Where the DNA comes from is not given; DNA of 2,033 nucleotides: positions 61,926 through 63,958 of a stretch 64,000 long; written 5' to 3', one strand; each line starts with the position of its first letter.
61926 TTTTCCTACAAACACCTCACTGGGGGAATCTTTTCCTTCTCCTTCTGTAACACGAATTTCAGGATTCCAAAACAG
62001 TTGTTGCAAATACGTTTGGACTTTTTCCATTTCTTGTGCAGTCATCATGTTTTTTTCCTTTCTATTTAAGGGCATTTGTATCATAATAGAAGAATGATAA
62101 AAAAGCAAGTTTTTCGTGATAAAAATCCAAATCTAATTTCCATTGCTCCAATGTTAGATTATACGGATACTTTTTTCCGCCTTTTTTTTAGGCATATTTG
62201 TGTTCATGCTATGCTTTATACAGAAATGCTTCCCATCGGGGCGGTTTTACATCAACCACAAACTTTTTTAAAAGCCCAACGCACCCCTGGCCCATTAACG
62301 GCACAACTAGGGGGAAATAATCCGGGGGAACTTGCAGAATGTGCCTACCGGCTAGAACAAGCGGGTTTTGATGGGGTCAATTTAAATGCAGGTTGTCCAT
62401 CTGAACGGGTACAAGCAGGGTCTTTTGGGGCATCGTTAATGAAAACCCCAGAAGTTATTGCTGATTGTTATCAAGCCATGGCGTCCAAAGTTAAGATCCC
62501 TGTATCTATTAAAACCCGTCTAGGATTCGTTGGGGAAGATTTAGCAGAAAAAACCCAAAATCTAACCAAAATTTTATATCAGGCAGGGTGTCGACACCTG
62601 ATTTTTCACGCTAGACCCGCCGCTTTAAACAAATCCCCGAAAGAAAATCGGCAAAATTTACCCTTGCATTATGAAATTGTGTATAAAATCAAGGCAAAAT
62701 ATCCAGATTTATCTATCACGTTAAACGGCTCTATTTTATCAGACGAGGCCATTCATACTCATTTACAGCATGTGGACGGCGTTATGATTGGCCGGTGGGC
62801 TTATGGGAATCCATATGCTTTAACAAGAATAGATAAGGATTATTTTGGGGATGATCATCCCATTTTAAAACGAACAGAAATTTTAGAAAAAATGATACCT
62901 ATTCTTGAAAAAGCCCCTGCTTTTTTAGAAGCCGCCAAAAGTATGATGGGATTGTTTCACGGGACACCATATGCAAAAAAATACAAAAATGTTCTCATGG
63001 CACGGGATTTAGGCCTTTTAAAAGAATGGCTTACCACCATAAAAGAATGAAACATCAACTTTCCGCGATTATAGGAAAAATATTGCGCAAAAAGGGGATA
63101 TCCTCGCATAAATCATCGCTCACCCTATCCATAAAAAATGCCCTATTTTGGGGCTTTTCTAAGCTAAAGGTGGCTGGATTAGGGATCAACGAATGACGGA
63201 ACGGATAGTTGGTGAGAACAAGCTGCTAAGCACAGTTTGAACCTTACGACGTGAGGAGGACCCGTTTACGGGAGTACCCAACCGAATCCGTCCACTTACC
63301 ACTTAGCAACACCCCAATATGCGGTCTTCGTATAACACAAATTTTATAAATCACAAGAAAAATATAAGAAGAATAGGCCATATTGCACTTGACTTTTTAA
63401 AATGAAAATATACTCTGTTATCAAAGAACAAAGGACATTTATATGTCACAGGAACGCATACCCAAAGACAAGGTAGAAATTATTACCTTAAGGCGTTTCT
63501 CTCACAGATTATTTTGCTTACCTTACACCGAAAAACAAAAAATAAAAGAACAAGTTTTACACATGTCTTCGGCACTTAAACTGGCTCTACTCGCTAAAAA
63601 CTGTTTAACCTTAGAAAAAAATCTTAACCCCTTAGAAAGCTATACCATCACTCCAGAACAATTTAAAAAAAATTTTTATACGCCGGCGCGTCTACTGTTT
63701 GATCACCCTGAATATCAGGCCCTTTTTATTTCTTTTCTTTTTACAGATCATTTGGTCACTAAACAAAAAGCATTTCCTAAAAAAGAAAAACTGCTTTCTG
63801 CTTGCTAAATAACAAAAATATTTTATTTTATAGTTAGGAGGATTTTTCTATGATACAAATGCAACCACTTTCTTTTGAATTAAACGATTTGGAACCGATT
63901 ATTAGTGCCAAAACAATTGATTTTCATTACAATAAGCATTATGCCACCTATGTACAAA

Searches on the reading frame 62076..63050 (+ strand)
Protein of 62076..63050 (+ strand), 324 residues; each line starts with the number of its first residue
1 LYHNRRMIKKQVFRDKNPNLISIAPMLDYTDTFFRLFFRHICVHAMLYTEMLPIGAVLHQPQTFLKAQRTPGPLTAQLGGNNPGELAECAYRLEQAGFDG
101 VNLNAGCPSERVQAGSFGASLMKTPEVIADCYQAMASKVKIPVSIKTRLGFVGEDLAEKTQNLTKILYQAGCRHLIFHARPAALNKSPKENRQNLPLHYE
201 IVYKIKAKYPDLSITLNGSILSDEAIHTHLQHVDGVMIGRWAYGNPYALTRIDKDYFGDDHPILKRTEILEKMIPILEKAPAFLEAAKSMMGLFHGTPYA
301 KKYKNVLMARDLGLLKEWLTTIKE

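Call 20: search_protein_families(library=pfam, proteins=[window:62076-63050:+], max_evalue=0.5)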
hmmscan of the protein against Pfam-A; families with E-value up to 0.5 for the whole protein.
window:62076-63050:+ (324 aa): 1 family
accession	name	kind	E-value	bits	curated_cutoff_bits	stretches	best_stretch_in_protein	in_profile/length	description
PF01207.24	Dus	-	4.4e-66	223.6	20.4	1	23-308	2-290/311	Dihydrouridine synthase (Dus)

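Call 78: find_encoding_contigs(protein=window:62076-63050:+, flank=10000, max_places=3)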
Protein window:62076-63050:+ (324 aa): no gene with exactly this product is on record in the collection.

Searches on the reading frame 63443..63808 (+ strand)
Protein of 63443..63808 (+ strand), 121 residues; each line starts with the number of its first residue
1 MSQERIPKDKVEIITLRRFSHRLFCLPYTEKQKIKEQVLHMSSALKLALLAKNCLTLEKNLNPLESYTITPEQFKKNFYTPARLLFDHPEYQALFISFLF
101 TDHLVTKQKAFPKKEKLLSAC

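Call 20: search_protein_families(library=pfam, proteins=[window:63443-63808:+], max_evalue=0.5)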
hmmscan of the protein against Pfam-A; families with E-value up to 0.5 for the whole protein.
window:63443-63808:+ (121 aa): 1 family
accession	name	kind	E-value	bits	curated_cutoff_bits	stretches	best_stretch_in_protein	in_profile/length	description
PF08652.17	RAI1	-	0.077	12.7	26.8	1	6-40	70-104/333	RAI1 like PD-(D/E)XK nuclease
